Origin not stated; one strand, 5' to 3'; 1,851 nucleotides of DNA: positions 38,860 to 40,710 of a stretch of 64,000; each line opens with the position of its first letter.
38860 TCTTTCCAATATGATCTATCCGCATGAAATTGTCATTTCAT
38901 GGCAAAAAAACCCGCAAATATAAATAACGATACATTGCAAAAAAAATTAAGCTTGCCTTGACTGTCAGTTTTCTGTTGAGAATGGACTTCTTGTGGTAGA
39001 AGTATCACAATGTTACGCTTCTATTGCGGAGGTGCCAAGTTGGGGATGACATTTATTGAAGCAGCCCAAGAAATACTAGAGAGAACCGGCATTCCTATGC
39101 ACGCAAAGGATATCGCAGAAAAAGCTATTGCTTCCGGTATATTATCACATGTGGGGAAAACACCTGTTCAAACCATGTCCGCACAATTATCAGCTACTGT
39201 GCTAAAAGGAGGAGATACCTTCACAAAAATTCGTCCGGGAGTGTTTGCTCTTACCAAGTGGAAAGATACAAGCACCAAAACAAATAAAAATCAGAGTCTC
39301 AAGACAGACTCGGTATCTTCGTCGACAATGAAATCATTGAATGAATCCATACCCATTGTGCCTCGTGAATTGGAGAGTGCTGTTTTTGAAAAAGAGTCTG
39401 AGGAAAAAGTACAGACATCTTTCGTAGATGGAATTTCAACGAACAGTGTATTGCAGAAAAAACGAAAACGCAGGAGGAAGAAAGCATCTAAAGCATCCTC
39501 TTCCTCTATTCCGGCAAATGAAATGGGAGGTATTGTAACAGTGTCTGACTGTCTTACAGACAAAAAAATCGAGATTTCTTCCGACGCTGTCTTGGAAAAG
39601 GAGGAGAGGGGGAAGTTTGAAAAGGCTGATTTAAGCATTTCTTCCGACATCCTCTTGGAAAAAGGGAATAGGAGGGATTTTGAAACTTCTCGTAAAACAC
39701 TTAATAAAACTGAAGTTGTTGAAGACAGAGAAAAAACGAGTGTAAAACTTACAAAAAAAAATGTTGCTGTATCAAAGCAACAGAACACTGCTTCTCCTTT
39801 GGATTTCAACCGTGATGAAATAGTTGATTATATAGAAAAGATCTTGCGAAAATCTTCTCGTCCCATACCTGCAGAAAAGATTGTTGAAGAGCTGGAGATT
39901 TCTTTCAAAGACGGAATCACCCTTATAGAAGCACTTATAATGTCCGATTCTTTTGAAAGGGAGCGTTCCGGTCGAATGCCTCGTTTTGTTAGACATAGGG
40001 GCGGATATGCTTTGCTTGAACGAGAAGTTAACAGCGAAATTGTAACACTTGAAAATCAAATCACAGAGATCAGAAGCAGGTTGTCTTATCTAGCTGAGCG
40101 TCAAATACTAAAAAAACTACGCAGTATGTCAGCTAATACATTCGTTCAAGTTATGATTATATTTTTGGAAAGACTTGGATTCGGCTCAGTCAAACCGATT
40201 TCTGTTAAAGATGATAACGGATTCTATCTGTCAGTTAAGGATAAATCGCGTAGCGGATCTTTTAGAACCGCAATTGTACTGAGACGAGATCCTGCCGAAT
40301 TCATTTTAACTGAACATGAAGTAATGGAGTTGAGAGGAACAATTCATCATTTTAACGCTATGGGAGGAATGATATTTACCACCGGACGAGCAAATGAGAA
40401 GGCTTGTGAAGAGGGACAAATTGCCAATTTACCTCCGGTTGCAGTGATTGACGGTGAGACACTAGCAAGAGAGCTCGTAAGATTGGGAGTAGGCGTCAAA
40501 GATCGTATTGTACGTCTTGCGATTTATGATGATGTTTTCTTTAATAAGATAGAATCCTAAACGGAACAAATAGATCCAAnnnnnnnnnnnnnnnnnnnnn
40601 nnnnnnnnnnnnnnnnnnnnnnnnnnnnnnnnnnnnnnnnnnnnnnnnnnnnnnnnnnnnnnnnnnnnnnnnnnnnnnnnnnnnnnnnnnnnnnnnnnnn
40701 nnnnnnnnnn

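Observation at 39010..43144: Two-gene unit: modified-DNA-reader/nuclease-fold protein followed 20 nt later by a tandem pseudokinase-kinase-TM-TPR protein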

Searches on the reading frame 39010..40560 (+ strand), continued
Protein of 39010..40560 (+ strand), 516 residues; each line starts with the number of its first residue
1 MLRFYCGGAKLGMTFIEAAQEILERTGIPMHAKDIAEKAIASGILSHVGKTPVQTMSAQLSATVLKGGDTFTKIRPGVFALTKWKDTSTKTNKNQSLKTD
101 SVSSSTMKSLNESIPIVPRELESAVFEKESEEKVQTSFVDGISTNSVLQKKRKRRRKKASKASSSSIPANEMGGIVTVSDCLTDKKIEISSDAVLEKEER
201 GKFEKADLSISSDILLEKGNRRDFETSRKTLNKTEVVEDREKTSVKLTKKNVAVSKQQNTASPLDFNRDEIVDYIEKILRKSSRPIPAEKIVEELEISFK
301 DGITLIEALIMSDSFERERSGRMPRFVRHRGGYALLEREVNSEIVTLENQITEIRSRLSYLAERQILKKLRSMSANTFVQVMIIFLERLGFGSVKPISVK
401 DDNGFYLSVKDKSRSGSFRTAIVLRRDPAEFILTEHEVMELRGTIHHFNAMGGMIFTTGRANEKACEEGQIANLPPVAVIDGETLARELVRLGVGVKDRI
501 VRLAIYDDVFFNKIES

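Call 55: search_dna_similar(query=window:39040-40560:+, collection=phages, mode=protein, max_rows=8)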
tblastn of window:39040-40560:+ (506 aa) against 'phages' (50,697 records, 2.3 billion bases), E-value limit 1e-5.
No match.

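Call 56: find_homologous_proteins(query=A3, max_evalue=1e-20)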
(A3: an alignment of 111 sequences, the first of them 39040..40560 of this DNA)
Query A3 (111 sequences) (506 aa, profile of the alignment): 90 proteins with E <= 1e-20 among 8000 candidates.
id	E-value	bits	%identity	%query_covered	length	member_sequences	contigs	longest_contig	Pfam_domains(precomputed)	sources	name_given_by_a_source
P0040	2.6e-214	733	30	47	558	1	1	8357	PF04471.19,PF05066.20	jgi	jgi:HB1, ASXL, restriction endonuclease HTH domain/Restriction endonuclease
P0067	3.5e-214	732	30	44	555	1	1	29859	PF04471.19,PF05066.20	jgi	jgi:HB1, ASXL, restriction endonuclease HTH domain/Restriction endonuclease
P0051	6.7e-214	731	29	58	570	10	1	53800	PF04471.19,PF05066.20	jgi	jgi:HB1, ASXL, restriction endonuclease HTH domain/Restriction endonuclease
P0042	7.2e-214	731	36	33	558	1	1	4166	PF04471.19,PF05066.20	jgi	jgi:hypothetical protein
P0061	8.4e-214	731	30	44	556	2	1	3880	PF04471.19,PF05066.20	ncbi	-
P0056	1.2e-213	730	30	45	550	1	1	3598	PF04471.19,PF05066.20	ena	-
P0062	8.2e-213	728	29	45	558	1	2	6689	PF04471.19,PF05066.20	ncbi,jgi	ncbi:MAG TPA: HTH domain-containing protein [Polyangiaceae bacterium]|jgi:hypothetical protein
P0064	4.7e-212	725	34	33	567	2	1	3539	PF04471.19,PF05066.20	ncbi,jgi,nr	ncbi:MAG TPA: HTH domain-containing protein [Polyangiaceae bacterium]|nr:HTH domain-containing prote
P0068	6.0e-212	725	32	37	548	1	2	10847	PF22722.3,PF04471.19,PF05066.20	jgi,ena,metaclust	metaclust:\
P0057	6.3e-212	725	33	36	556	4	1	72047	PF04471.19,PF05066.20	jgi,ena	-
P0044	1.4e-211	724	30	46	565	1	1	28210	PF04471.19,PF05066.20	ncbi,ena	-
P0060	2.5e-211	723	29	42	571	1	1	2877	PF04471.19,PF05066.20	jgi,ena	-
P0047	2.2e-208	713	51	15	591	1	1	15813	PF22722.3,PF04471.19,PF05066.20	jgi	jgi:restriction endonuclease Mrr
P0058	9.5e-207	708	30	46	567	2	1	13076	PF04471.19,PF05066.20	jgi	jgi:hypothetical protein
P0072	8.9e-204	698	31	42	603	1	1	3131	PF22722.3,PF04471.19,PF05066.20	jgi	jgi:hypothetical protein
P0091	5.4e-203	695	45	16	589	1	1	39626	PF04471.19,PF05066.20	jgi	jgi:hypothetical protein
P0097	1.3e-202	694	49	14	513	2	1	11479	PF04471.19,PF05066.20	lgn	-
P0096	1.4e-202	694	49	14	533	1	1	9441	PF04471.19,PF05066.20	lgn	-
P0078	3.6e-202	692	48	15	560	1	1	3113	PF04471.19,PF05066.20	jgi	jgi:hypothetical protein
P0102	2.8e-201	690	44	16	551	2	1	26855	PF04471.19,PF05066.20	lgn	-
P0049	3.2e-201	689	51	15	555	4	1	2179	PF22722.3,PF04471.19,PF05066.20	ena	-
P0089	3.4e-201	689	46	16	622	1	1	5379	PF04471.19,PF05066.20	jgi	jgi:hypothetical protein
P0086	4.7e-201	689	29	40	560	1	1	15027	PF04471.19,PF05066.20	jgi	jgi:hypothetical protein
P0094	1.8e-200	687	27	41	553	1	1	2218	PF04471.19,PF05066.20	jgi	jgi:hypothetical protein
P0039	2.2e-200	687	53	14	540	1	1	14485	PF04471.19,PF05066.20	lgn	-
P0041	3.2e-200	686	55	15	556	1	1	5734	PF22722.3,PF04471.19,PF05066.20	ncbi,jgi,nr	ncbi:MAG TPA: HTH domain-containing protein [Polyangiaceae bacterium]|nr:HTH domain-containing prote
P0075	4.4e-200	686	29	36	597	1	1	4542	PF04471.19,PF05066.20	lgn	-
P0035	1.5e-199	684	51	17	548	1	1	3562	PF22722.3,PF04471.19,PF05066.20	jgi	jgi:hypothetical protein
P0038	2.0e-199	683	53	14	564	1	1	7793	PF04471.19,PF05066.20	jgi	jgi:hypothetical protein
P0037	6.3e-199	682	54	15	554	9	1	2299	PF22722.3,PF04471.19,PF05066.20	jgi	jgi:hypothetical protein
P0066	2.1e-197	677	52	14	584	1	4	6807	PF04471.19,PF05066.20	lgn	-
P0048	7.5e-197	675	32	35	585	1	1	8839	PF04471.19,PF05066.20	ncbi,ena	-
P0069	1.1e-196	674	53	14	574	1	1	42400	PF04471.19,PF05066.20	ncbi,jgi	-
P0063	3.6e-196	673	28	44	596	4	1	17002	PF04471.19,PF05066.20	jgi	jgi:hypothetical protein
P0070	1.5e-195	671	31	48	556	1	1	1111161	PF04471.19,PF05066.20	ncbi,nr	ncbi:MAG: restriction endonuclease [Polyangiaceae bacterium]|nr:restriction endonuclease [Polyangiac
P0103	5.3e-195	669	43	16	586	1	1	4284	PF04471.19,PF05066.20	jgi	-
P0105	1.9e-194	667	43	18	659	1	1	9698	PF04471.19,PF05066.20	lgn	-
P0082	6.2e-194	665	52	14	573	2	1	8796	PF04471.19,PF05066.20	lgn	-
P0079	1.4e-193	664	49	16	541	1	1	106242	PF04471.19,PF05066.20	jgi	jgi:hypothetical protein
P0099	1.7e-193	664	24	54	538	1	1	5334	PF04471.19,PF05066.20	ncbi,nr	ncbi:MAG: hypothetical protein JWM74_4787, partial [Myxococcaceae bacterium]|nr:hypothetical protein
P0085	6.3e-193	662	29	47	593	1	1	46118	PF04471.19,PF05066.20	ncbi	-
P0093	1.1e-192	661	29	43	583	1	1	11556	PF04471.19,PF05066.20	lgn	-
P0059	1.2e-191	658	50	14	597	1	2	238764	PF04471.19,PF05066.20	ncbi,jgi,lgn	jgi:hypothetical protein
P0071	2.6e-191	657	49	15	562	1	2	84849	PF04471.19,PF05066.20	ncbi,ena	-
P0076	4.4e-191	656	49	15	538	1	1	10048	PF04471.19,PF05066.20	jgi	jgi:hypothetical protein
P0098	2.9e-190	653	49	15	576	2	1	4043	PF04471.19,PF05066.20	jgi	jgi:hypothetical protein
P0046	4.3e-189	649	31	39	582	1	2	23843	PF04471.19,PF05066.20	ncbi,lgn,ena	-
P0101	4.9e-189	649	49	12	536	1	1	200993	PF04471.19,PF05066.20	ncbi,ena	-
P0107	3.6e-186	640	46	15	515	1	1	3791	PF04471.19,PF05066.20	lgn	-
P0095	1.9e-185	637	49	16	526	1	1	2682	PF04471.19,PF05066.20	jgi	-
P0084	8.9e-185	635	48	16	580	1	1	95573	PF04471.19,PF05066.20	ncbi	-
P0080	3.9e-183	630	30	35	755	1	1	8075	PF04471.19,PF05066.20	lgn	-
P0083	2.0e-175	604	28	49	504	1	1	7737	PF04471.19,PF05066.20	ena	-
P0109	5.7e-174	599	46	15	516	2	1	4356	PF04471.19,PF05066.20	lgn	-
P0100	4.3e-169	583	25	47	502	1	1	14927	PF04471.19,PF05066.20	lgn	-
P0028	1.0e-166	575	32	99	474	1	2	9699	PF04471.19,PF05066.20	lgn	-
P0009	3.5e-165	570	47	53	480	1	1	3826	PF04471.19,PF05066.20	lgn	-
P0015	3.7e-164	567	39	100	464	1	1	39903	PF04471.19,PF05066.20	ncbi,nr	ncbi:MAG: hypothetical protein GY847_35300 [Proteobacteria bacterium]|nr:hypothetical protein [Pseud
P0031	3.8e-164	567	40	49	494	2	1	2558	PF04471.19,PF05066.20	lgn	-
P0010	5.9e-164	566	49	51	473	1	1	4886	PF04471.19,PF05066.20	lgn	-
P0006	6.6e-164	566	40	100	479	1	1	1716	PF04471.19,PF05066.20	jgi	jgi:hypothetical protein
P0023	3.3e-163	564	44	48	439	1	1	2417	PF04471.19,PF05066.20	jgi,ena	-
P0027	4.8e-163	563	45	51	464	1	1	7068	PF04471.19,PF05066.20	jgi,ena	-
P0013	9.6e-163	562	49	49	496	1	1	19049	PF04471.19,PF05066.20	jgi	jgi:restriction endonuclease Mrr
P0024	3.8e-162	560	45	48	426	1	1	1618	PF04471.19,PF05066.20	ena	-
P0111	6.5e-162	559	25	42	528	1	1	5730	PF22722.3,PF04471.19,PF05066.20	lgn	-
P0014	9.2e-162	559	46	51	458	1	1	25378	PF04471.19,PF05066.20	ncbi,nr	ncbi:MAG: hypothetical protein GY854_20420 [Deltaproteobacteria bacterium]|nr:hypothetical protein [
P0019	1.7e-161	558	44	48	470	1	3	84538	PF04471.19,PF05066.20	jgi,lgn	jgi:hypothetical protein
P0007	3.5e-161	557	53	49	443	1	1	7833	PF04471.19,PF05066.20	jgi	jgi:hypothetical protein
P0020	4.5e-161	557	44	48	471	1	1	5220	PF04471.19,PF05066.20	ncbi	-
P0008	3.2e-160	554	38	99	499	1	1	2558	PF04471.19,PF05066.20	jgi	jgi:hypothetical protein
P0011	5.4e-160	553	50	51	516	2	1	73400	PF04471.19,PF05066.20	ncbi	-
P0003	3.3e-159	550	47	100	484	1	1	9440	PF04471.19,PF05066.20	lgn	-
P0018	3.3e-159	550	37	100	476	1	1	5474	PF04471.19,PF05066.20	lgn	-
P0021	7.1e-159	549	43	52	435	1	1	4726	PF04471.19,PF05066.20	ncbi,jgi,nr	ncbi:MAG: restriction endonuclease [Deltaproteobacteria bacterium]|nr:restriction endonuclease [Delt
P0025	2.3e-157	544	43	48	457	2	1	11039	PF04471.19,PF05066.20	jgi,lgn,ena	jgi:hypothetical protein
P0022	2.5e-157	544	44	48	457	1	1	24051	PF22722.3,PF04471.19,PF05066.20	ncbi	ncbi:MAG: HTH domain-containing protein [Polyangia bacterium]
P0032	5.3e-156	540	43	48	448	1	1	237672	PF04471.19,PF05066.20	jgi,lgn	-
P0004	4.2e-155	537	54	49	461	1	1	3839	PF04471.19,PF05066.20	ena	-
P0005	7.1e-154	533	54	49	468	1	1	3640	PF04471.19,PF05066.20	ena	-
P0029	2.2e-153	531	38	49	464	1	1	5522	PF04471.19,PF05066.20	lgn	-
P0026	4.1e-152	527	42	49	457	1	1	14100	PF04471.19,PF05066.20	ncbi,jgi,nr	ncbi:MAG: HTH domain-containing protein [Myxococcota bacterium]|jgi:HJR/Mrr/RecB family endonuclease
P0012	4.3e-152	527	50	49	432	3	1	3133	PF04471.19,PF05066.20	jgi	jgi:restriction endonuclease Mrr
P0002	2.4e-149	518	62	50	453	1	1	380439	PF04471.19,PF05066.20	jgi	jgi:hypothetical protein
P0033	1.6e-147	512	44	48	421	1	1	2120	PF22722.3,PF04471.19,PF05066.20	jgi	-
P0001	2.3e-146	508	100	100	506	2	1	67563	PF04471.19,PF05066.20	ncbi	-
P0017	4.9e-144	500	39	55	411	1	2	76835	PF22722.3,PF04471.19,PF05066.20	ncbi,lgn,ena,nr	ncbi:MAG: HTH domain-containing protein [Myxococcota bacterium]|nr:HTH domain-containing protein [My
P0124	1.3e-143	499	27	35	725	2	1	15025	PF22722.3,PF04471.19,PF05066.20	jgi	jgi:hypothetical protein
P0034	4.2e-139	484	37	50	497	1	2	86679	PF04471.19,PF05066.20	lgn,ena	-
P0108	8.8e-119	417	51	14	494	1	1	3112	PF04471.19,PF05066.20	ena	-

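Call 64: search_protein_families(library=pfam, proteins=[L003:6380-6937:+, L003:6943-7317:+, L004:6316-7341:+, L001:1348-1830:+, L001:6116-7039:+, L008:2096-2656:+, L005:6755-7420:+], max_evalue=0.01)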
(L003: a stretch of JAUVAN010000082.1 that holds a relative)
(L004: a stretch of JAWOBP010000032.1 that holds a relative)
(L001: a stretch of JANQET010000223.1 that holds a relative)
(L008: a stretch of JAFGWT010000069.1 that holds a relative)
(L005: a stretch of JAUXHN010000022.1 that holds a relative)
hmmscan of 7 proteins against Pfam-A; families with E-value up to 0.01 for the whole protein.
L003:6380-6937:+ (185 aa): 0 families

L003:6943-7317:+ (124 aa): 0 families

L004:6316-7341:+ (341 aa): 0 families

L001:1348-1830:+ (160 aa): 0 families

L001:6116-7039:+ (307 aa): 0 families

L008:2096-2656:+ (186 aa): 0 families

L005:6755-7420:+ (221 aa): 0 families

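Call 67: search_protein_families(library=pfam, proteins=[L003:6934-7866:-, L001:922-1959:-, L004:6331-7377:-, L005:6935-7867:-, L088:1578-2810:-, L096:5793-6971:-, L007:886-2175:-], max_evalue=0.001)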
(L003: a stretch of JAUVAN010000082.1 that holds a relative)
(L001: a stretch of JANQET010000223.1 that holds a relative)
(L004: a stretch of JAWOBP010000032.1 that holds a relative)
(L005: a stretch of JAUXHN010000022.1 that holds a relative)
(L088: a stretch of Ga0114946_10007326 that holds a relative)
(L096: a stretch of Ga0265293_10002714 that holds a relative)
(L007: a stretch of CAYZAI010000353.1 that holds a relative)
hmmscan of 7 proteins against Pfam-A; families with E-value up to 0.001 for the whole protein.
L003:6934-7866:- (310 aa): 7 families
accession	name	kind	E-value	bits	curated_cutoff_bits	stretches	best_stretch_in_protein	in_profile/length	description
PF07478.18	Dala_Dala_lig_C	-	8.1e-47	159.8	24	1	113-302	2-203/204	D-ala D-ala ligase C-terminus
PF01820.27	Dala_Dala_lig_N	-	4e-23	82.7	34.6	2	58-95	84-121/121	D-ala D-ala ligase N-terminus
PF02655.19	ATP-grasp_3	-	6.4e-07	30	23.2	1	104-273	2-155/160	ATP-grasp domain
PF02786.22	CPSase_L_D2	-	7.6e-07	29.3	19.8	1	105-273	1-178/211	Carbamoyl-phosphate synthase L chain, ATP binding domain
PF08443.16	RimK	-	1.2e-06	28.7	21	1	104-280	2-172/188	RimK-like ATP-grasp domain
PF13535.11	ATP-grasp_4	-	3.2e-05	24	27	1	138-189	2-67/160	ATP-grasp domain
PF02222.28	ATP-grasp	-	0.00036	20.7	27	1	114-252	4-141/179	ATP-grasp domain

L001:922-1959:- (345 aa): 5 families
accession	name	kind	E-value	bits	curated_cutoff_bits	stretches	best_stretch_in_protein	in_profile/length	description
PF07478.18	Dala_Dala_lig_C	-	1.5e-46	158.9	24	1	165-330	35-203/204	D-ala D-ala ligase C-terminus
PF01820.27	Dala_Dala_lig_N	-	6.6e-22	78.7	34.6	2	85-122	84-121/121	D-ala D-ala ligase N-terminus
PF02786.22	CPSase_L_D2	-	1.3e-07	31.8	19.8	1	132-301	1-178/211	Carbamoyl-phosphate synthase L chain, ATP binding domain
PF02655.19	ATP-grasp_3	-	1.7e-07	31.9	23.2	1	168-301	33-155/160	ATP-grasp domain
PF13535.11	ATP-grasp_4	-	5.9e-06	26.4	27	1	166-300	2-149/160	ATP-grasp domain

L004:6331-7377:- (348 aa): 7 families
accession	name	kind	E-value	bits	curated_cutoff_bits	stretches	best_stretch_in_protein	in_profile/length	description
PF07478.18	Dala_Dala_lig_C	-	3.6e-50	170.8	24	1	170-339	33-204/204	D-ala D-ala ligase C-terminus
PF01820.27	Dala_Dala_lig_N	-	3.5e-21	76.4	34.6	2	94-129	86-121/121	D-ala D-ala ligase N-terminus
PF08443.16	RimK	-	1.3e-07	31.8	21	1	138-317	2-173/188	RimK-like ATP-grasp domain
PF02786.22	CPSase_L_D2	-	1.5e-07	31.6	19.8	1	139-309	1-178/211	Carbamoyl-phosphate synthase L chain, ATP binding domain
PF13535.11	ATP-grasp_4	-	3.6e-07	30.4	27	1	173-309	2-150/160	ATP-grasp domain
PF02655.19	ATP-grasp_3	-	9.3e-07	29.5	23.2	1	174-309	32-155/160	ATP-grasp domain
PF02222.28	ATP-grasp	-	0.00055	20.1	27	1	170-296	27-149/179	ATP-grasp domain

L005:6935-7867:- (310 aa): 6 families
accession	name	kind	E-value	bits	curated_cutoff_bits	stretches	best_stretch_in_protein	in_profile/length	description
PF07478.18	Dala_Dala_lig_C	-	1.4e-47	162.3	24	1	113-303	2-204/204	D-ala D-ala ligase C-terminus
PF01820.27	Dala_Dala_lig_N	-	5e-23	82.3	34.6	2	57-95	83-121/121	D-ala D-ala ligase N-terminus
PF02786.22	CPSase_L_D2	-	2e-06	27.9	19.8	1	105-272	1-177/211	Carbamoyl-phosphate synthase L chain, ATP binding domain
PF02655.19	ATP-grasp_3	-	2.2e-06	28.3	23.2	1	104-273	2-155/160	ATP-grasp domain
PF08443.16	RimK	-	1e-05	25.7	21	1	105-280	3-172/188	RimK-like ATP-grasp domain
PF13535.11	ATP-grasp_4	-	2.6e-05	24.3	27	1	138-189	2-67/160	ATP-grasp domain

L088:1578-2810:- (410 aa): 0 families

L096:5793-6971:- (392 aa): 0 families

L007:886-2175:- (429 aa): 0 families

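Call 68: search_protein_representatives(alignment_id=A3)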
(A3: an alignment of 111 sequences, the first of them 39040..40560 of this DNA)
Query: 111 sequences, 679 profile positions. Proteins with E-value up to 0.001 (for the whole library): 5671; up to 1e-10: 2100; up to 1e-30: 617. The best 150 are listed.
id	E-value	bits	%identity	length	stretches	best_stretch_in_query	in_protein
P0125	2.3e-199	681.5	-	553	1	3-506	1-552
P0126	2.5e-197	674.7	-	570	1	3-506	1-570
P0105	6.0e-195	666.9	-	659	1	3-678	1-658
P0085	2.0e-193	661.9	-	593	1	3-507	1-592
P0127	3.2e-192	657.9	-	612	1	3-507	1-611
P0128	7.7e-184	630.2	-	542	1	3-507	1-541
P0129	6.6e-182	623.8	-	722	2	89-509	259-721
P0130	2.1e-181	622.1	-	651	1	3-508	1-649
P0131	1.4e-178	612.8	-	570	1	3-507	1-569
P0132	3.5e-177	608.2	-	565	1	3-506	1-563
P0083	6.5e-176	604.0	-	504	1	3-507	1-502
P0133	1.2e-175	603.2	-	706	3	154-507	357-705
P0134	4.4e-171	588.0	-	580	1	2-507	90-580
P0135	3.4e-170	585.1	-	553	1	3-507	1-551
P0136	9.1e-170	583.7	-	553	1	3-507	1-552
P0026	1.3e-152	527.0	-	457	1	3-506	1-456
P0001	7.3e-147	508.0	-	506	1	1-506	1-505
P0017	1.6e-144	500.3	-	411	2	166-506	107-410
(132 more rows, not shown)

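Call 78: search_protein_families(library=pfam, proteins=[P0070, P0059], max_evalue=5)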
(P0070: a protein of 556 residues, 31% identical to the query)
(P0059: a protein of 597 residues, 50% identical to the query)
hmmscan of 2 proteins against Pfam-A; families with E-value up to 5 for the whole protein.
P0070 (556 aa): 4 families
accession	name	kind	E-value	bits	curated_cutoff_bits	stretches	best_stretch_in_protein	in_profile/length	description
PF05066.19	HARE-HTH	-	2e-17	63.7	25.9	1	1-74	1-71/71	HB1, ASXL, restriction endonuclease HTH domain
PF04471.18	Mrr_cat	-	7.5e-15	55.5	21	1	411-528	3-114/115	Restriction endonuclease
PF25318.1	WH_GDS1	-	0.0049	17.3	27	1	15-59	23-67/95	GDS1 winged helix domain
PF22722.2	NA-iREase1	-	0.016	15.6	27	1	460-520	40-99/106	NACHT-associated inactive Restriction Endonuclease 1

P0059 (597 aa): 4 families
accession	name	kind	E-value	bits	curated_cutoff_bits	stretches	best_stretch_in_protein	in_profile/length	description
PF05066.19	HARE-HTH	-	1e-19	71.1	25.9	1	1-73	1-71/71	HB1, ASXL, restriction endonuclease HTH domain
PF04471.18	Mrr_cat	-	4.2e-11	43.4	21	1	451-568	3-114/115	Restriction endonuclease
PF22722.2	NA-iREase1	-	0.00043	20.7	27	1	492-560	32-99/106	NACHT-associated inactive Restriction Endonuclease 1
PF02377.20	Dishevelled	-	0.15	12.8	26.9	1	161-220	83-140/160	Dishevelled specific domain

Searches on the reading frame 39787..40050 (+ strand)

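Call 78: search_protein_families(library=pfam, proteins=[window:39787-40050:+], max_evalue=5)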
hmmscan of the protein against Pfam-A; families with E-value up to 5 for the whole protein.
window:39787-40050:+ (88 aa): 1 family
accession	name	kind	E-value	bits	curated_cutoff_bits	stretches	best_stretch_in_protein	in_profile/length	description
PF12636.12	DUF3781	-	0.24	11.8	27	0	5-24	21-40/72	Protein of unknown function (DUF3781)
